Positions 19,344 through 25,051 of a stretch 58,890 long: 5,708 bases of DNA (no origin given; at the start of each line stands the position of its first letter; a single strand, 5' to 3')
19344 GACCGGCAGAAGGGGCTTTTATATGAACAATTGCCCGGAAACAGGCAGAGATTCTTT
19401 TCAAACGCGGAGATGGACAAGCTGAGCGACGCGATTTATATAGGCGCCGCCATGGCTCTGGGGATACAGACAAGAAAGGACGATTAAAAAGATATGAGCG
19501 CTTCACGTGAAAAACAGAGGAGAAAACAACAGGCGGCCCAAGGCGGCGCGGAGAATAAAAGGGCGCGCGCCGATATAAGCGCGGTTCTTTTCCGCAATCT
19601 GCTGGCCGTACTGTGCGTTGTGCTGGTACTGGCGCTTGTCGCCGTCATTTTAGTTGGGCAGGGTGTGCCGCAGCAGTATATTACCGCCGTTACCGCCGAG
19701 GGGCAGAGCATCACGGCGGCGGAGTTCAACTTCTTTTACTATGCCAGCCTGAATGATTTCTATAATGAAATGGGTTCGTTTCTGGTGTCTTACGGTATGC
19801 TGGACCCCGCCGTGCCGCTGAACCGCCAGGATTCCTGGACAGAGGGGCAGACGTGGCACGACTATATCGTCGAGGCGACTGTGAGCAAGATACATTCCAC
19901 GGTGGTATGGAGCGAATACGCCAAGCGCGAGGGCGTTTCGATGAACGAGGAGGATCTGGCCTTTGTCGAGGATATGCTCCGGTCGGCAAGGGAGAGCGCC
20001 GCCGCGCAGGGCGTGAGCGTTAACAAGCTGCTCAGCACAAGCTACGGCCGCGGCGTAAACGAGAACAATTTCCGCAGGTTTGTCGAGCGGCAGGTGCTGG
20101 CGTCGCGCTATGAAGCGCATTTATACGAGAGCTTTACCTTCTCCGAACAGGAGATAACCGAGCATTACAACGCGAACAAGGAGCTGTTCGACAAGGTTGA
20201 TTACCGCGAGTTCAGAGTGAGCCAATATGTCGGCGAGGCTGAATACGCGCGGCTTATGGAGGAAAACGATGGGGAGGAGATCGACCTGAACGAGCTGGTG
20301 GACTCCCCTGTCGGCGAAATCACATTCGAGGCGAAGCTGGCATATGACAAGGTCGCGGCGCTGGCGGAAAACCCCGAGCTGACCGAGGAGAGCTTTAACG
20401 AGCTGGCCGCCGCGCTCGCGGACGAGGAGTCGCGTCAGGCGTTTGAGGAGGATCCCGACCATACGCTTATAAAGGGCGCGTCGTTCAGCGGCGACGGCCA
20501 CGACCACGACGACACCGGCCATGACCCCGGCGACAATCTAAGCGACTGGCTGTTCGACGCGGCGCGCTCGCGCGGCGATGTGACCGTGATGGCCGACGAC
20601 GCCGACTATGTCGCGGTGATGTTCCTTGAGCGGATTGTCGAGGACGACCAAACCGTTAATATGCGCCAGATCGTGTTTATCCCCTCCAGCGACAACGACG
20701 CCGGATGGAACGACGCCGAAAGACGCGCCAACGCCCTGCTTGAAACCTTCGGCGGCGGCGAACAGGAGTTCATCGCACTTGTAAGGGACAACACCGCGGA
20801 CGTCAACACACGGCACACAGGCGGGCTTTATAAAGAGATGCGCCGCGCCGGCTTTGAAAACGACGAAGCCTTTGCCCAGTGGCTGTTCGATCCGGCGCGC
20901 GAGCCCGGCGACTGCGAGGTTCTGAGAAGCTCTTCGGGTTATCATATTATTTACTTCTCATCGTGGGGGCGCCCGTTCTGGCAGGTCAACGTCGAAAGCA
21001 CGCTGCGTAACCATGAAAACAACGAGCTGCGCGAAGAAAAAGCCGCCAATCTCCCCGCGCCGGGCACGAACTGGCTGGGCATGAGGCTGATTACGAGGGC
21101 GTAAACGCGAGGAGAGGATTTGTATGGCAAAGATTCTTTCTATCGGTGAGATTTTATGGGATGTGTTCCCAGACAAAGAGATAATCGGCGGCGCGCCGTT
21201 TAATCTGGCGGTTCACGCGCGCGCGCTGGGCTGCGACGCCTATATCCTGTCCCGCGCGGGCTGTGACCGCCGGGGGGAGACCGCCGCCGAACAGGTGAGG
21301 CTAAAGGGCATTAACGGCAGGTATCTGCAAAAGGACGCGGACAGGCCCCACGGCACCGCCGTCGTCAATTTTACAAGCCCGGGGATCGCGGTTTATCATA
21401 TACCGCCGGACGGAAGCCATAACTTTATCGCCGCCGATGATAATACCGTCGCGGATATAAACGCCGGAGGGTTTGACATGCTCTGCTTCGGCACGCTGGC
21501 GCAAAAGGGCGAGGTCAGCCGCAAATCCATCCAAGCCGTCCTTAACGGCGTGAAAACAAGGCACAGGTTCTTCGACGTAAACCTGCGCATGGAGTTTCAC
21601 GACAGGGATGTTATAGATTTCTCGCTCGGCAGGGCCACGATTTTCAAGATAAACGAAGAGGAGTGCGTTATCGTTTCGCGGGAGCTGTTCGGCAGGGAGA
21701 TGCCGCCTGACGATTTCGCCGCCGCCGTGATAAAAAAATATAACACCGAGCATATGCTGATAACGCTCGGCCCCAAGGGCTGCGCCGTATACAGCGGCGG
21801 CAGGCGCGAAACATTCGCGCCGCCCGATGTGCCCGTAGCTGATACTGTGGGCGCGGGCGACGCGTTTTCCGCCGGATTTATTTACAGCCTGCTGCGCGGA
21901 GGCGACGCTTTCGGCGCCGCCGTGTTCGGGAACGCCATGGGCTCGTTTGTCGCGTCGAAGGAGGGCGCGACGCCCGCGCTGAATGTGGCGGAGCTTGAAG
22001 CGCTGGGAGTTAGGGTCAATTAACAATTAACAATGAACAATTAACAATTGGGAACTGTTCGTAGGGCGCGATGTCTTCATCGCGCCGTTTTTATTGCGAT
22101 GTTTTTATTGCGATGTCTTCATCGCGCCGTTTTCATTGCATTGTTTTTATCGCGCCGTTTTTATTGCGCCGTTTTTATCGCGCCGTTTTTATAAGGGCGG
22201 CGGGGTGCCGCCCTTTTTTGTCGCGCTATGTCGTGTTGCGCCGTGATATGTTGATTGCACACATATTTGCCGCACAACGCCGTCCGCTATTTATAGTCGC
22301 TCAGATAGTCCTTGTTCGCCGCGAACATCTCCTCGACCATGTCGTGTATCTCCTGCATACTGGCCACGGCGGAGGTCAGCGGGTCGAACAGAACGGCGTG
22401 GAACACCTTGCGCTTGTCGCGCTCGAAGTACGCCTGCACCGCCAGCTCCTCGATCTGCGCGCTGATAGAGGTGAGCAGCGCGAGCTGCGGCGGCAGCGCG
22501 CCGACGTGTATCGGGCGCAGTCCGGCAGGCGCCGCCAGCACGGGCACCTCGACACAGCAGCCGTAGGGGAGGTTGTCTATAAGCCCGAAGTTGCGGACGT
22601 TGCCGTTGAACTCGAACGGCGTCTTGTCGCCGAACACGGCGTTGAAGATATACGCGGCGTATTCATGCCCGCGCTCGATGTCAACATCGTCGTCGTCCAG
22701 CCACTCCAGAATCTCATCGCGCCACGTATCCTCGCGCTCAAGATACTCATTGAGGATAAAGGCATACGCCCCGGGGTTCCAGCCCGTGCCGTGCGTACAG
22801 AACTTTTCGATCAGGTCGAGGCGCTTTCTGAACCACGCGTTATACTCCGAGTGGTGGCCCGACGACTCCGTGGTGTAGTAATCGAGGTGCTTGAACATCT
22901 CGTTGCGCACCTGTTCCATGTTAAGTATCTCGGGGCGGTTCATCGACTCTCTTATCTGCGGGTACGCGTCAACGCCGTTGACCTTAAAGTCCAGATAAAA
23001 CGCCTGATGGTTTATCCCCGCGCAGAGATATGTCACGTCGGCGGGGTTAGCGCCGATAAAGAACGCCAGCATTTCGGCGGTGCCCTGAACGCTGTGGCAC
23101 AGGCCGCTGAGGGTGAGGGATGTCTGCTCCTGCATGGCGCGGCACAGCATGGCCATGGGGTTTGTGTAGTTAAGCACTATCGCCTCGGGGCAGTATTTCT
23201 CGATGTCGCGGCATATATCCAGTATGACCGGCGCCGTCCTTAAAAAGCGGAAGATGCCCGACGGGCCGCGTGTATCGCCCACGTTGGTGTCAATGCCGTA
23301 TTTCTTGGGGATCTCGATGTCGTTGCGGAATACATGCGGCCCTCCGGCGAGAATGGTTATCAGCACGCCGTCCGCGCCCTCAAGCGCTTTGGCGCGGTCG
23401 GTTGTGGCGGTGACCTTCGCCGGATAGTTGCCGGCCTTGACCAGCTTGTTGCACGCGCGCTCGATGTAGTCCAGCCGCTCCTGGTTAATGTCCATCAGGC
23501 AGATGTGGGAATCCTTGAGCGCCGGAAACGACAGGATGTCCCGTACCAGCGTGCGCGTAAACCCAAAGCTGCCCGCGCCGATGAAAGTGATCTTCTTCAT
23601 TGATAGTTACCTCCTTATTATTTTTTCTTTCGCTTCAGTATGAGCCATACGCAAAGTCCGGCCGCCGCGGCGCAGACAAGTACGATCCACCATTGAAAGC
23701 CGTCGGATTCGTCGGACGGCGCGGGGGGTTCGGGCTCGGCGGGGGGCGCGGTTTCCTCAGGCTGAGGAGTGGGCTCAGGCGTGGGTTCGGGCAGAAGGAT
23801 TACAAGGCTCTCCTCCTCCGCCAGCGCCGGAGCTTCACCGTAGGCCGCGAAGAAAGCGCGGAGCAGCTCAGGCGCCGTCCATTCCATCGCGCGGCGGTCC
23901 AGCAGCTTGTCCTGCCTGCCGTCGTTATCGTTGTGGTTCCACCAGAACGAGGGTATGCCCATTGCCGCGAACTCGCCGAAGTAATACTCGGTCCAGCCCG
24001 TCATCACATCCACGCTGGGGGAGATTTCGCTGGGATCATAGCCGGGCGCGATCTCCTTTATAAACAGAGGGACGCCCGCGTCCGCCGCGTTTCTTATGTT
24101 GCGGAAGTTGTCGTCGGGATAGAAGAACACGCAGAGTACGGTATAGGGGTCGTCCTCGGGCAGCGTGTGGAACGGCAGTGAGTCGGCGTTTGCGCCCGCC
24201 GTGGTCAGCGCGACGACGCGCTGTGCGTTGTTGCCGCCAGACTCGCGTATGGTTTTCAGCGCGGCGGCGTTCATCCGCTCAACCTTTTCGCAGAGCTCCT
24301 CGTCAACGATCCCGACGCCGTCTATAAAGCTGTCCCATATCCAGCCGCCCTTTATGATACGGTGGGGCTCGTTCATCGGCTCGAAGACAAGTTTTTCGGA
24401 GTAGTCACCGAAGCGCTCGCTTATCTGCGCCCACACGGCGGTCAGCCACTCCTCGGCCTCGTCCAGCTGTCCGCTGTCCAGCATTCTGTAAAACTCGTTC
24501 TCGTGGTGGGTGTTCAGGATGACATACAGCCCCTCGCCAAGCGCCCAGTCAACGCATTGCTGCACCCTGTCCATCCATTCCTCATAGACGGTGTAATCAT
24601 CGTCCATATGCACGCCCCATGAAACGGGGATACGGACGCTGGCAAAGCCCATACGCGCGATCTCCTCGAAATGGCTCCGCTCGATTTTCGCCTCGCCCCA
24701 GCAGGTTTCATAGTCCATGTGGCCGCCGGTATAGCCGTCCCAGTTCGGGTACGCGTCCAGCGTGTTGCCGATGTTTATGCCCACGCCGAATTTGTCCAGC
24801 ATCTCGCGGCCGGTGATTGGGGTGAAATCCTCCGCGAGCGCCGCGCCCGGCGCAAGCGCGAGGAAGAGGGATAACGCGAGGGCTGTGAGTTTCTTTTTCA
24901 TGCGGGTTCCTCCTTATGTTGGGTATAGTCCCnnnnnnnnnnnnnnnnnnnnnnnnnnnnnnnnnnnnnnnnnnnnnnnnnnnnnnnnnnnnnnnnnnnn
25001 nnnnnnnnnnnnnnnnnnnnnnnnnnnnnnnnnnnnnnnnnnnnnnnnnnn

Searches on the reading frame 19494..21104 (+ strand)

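Call 25: search_protein_families(library=pfam, proteins=[window:19494-21104:+], max_evalue=0.00001)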
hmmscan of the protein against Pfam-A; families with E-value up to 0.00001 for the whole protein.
window:19494-21104:+ (536 aa): 1 family
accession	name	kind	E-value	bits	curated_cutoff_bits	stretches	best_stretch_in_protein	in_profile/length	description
PF00639.27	Rotamase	-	2.8e-09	38.3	21.7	1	398-488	7-95/97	PPIC-type PPIASE domain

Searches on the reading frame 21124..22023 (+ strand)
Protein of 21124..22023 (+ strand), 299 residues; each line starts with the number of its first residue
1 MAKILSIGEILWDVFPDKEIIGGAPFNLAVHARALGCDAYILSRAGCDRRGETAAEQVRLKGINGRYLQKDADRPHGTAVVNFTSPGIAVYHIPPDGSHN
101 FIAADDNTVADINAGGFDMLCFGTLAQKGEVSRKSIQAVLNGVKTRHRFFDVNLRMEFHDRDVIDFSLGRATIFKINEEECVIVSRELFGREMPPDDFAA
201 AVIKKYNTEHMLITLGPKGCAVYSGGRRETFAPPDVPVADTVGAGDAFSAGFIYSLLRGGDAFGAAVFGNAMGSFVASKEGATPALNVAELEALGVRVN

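Call 27: search_protein_families(library=pfam, proteins=[window:21124-22023:+], max_evalue=0.00001)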
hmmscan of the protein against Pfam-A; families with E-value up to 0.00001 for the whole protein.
window:21124-22023:+ (299 aa): 1 family
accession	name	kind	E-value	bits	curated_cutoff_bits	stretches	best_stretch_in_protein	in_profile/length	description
PF00294.29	PfkB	-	2.2e-33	116.4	25.8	1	20-285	34-298/302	pfkB family carbohydrate kinase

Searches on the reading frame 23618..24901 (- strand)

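Call 27: search_protein_families(library=pfam, proteins=[window:23618-24901:-], max_evalue=0.00001)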
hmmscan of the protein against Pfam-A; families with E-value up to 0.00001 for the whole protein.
window:23618-24901:- (427 aa): 1 family
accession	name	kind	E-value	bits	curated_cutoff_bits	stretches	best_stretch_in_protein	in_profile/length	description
PF00150.24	Cellulase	-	2.7e-41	142.3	23.5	1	61-326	10-271/272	Cellulase (glycosyl hydrolase family 5)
